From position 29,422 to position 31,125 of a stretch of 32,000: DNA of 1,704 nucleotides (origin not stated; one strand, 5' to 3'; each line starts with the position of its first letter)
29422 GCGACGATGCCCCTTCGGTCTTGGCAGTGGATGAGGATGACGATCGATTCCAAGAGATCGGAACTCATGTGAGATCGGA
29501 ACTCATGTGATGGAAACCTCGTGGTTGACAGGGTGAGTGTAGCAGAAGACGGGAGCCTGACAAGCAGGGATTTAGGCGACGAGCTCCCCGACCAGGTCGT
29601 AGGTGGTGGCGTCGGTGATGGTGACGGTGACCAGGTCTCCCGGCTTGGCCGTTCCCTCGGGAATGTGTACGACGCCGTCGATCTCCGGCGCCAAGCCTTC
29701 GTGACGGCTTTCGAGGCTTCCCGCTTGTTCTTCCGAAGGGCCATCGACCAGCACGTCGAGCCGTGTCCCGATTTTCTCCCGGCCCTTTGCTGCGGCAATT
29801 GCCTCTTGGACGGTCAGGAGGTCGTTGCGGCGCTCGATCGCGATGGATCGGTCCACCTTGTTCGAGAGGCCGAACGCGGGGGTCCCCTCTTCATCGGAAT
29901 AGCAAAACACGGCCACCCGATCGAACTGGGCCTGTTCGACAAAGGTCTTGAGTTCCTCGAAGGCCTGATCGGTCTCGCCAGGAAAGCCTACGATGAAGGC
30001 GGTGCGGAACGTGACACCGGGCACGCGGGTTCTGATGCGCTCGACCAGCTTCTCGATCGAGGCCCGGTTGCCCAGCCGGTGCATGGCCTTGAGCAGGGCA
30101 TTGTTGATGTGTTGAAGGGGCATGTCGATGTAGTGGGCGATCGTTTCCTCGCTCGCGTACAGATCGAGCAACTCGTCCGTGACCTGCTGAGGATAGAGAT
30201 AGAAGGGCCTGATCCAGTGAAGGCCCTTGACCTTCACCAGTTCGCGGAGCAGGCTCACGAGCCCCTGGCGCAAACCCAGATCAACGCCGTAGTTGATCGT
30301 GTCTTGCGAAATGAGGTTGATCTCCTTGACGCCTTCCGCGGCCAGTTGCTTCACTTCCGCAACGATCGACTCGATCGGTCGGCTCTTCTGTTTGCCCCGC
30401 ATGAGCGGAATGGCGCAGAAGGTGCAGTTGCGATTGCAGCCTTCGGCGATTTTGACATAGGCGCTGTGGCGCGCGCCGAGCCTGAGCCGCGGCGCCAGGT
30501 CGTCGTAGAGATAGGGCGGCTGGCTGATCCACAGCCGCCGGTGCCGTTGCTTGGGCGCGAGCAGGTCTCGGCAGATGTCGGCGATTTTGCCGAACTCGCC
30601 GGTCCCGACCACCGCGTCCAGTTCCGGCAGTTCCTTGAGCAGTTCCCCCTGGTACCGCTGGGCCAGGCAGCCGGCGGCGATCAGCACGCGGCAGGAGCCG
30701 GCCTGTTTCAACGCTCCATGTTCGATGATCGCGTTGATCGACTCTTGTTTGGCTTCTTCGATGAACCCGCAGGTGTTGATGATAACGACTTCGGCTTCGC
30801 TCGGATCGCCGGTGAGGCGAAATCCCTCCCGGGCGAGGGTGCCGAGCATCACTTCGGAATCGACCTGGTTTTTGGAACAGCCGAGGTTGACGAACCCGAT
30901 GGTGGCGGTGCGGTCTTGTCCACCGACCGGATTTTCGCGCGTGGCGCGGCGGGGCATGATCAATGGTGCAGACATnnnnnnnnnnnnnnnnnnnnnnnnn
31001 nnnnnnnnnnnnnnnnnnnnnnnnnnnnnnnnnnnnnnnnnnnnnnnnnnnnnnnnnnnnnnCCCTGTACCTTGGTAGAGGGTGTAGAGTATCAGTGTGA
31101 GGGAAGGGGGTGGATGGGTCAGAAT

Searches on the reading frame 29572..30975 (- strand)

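Call 24: search_protein_families(library=pfam, proteins=[window:29572-30975:-], max_evalue=0.001)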
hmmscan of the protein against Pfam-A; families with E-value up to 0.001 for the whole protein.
window:29572-30975:- (467 aa): 4 families
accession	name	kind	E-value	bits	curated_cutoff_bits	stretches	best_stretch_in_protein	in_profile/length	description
PF00919.26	UPF0004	-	2.1e-26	92.2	27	1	27-124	3-98/98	Uncharacterized protein family UPF0004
PF04055.27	Radical_SAM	-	5.9e-22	79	29.5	1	175-345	2-165/166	Radical SAM superfamily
PF18693.7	TRAM_2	-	1.8e-15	57.3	27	1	402-466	1-63/63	TRAM domain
PF01938.26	TRAM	-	0.00012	22.3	21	1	400-466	2-61/61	TRAM domain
